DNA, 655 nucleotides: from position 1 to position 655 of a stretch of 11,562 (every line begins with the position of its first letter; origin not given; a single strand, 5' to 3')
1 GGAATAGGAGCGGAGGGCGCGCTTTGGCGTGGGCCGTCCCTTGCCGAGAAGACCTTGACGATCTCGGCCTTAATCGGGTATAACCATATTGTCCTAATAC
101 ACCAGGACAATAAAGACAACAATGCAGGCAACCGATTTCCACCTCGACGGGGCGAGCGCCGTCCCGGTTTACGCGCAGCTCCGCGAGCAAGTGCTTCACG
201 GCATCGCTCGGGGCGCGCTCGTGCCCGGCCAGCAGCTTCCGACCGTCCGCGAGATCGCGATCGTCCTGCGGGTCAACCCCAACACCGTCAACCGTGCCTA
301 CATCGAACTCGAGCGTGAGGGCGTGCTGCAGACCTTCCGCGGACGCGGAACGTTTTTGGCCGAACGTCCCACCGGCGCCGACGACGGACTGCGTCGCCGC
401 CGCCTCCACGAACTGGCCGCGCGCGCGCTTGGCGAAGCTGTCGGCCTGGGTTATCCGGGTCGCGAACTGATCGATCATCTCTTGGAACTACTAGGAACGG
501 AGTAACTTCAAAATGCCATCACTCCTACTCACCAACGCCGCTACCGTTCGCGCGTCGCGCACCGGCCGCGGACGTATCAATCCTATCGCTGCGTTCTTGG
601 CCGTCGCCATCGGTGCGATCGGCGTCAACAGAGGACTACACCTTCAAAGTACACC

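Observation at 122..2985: Translationally coupled GntR(YtrA-like)-SPFH-secreted serine hydrolase cassette: an SPFH/hydrolase pair without NfeD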

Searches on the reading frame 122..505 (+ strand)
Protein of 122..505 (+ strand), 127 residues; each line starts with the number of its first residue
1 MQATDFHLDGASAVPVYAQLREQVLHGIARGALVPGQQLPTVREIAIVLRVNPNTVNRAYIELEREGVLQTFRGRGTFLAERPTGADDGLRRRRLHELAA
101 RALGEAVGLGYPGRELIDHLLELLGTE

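Call 6: search_protein_families(library=pfam, proteins=[window:122-505:+], max_evalue=0.01)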
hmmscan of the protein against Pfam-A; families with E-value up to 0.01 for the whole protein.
window:122-505:+ (127 aa): 3 families
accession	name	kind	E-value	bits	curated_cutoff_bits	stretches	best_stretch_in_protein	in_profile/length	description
PF00392.27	GntR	-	7.6e-16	58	27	1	17-78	2-63/64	Bacterial regulatory proteins, gntR family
PF02082.26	Rrf2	-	5.3e-05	23.8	30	1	30-83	14-69/132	Iron-dependent Transcriptional regulator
PF13545.12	HTH_Crp_2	-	0.001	19.4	27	1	41-75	24-57/70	Crp-like helix-turn-helix domain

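Call 7: search_protein_families(library=ncbifam, proteins=[window:122-505:+], max_evalue=0.01)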
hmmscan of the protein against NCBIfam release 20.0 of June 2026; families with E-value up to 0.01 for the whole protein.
window:122-505:+ (127 aa): 22 families
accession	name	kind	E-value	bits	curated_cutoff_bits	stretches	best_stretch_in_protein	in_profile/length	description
NF053730.1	TransRegRv1152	equivalog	3.7e-20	72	170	1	7-84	8-85/120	Rv1152 family transcriptional regulator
NF047563.1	modulin_PmtR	equivalog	1.6e-17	63.7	200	1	8-83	5-80/125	PSM export ABC transporter transcriptional regulator PmtR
NF052286.1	ecto_TF_EhuR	exception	1.2e-16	60.4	480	1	13-87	9-83/458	MocR-like ectoine utilization transcription factor EhuR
NF052282.1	PLP_TF_PdxR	equivalog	9.6e-14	51.3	320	1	15-84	1-70/448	MocR-like pyridoxine biosynthesis transcription factor PdxR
TIGR02325.1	C_P_lyase_phnF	equivalog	2.2e-12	47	156.8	1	11-83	4-76/238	phosphonate metabolism transcriptional regulator PhnF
NF012025.0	PRK15481.1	equivalog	2.9e-12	46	573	1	8-85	3-76/432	MocR-like B6 salvage transcription factor PtsJ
NF052281.1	rhizopine_MocR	equivalog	6.9e-12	44.8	650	1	6-89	9-92/479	rhizopine catabolism transcriptional regulator MocR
NF052290.2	MocR_like_YczR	exception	9.7e-11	41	487.4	1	13-85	17-89/458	MocR-like transcription factor YczR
TIGR02018.2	his_ut_repres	equivalog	1.1e-10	41.3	220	1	17-84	1-68/226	histidine utilization transcriptional repressor HutC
NF008491.0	PRK11402.1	subfamily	1.5e-10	41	269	1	8-80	4-76/243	GntR family transcriptional regulator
NF011575.0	PRK14999.1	equivalog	5.4e-08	32.4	424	1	11-90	8-86/241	histidine utilization repressor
NF007741.0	PRK10421.1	equivalog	1e-07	31.7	311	1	18-83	10-75/262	transcriptional regulator LldR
NF007292.0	PRK09764.1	equivalog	1.9e-06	27.2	281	1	13-82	3-72/240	GntR family transcriptional regulator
TIGR03337.1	phnR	equivalog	5.2e-06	26.3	296.75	1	16-85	2-71/231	phosphonate utilization transcriptional regulator PhnR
NF052285.1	GABA_TF_GabR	exception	5.4e-06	25.5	600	1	17-79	1-63/456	MocR-like transcriptional regulator GabR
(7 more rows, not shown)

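Call 48: search_solved_structures(query=window:122-502:+, max_evalue=0.0001)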
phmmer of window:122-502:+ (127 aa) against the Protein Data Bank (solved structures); distinct sequences matched with E-value up to 0.0001: 17.
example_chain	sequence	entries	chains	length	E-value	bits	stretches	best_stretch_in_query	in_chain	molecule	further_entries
3by6_A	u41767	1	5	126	1.1e-15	60.9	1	14-125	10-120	Predicted transcriptional regulator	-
4ham_A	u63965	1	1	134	2.7e-15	59.7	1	6-84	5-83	Lmo2241 protein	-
3neu_A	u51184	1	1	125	5.1e-14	55.6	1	14-121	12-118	Lin1836 protein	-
6sbs_A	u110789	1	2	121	4.7e-12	49.2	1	8-77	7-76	Regulatory protein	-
4r1h_A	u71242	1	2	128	4e-11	46.2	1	13-84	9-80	Lmo0741 protein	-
3tqn_A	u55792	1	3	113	4.3e-10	42.9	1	14-79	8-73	Transcriptional regulator, GntR family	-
4u0y_A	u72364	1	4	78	1.7e-09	41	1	7-79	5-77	HTH-type transcriptional repressor YvoA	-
4u0v_A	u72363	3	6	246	2.3e-09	40.6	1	7-82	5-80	HTH-type transcriptional repressor YvoA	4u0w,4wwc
2wv0_A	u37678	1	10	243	3.5e-09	40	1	9-82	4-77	HTH-TYPE TRANSCRIPTIONAL REPRESSOR YVOA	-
4egy_A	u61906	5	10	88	1.9e-08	37.6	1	13-80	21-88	Arabinose metabolism transcriptional repressor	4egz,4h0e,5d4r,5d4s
3ic7_A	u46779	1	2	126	3.2e-07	33.6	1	15-94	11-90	Putative transcriptional regulator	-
2ra5_A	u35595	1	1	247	1.5e-06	31.4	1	4-80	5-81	Putative transcriptional regulator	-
2du9_A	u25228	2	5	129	1.6e-06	31.3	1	13-112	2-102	Predicted transcriptional regulators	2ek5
4n0b_A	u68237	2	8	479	3.2e-05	27.2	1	14-81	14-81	HTH-type transcriptional regulatory protein GabR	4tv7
4mgr_A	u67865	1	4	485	3.3e-05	27.1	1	14-81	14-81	HTH-type transcriptional regulatory protein GabR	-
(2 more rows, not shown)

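Call 82: search_protein_families(library=padloc, proteins=[window:122-505:+], max_evalue=0.001)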
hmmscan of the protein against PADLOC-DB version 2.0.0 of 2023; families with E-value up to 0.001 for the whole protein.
window:122-505:+ (127 aa): 0 families
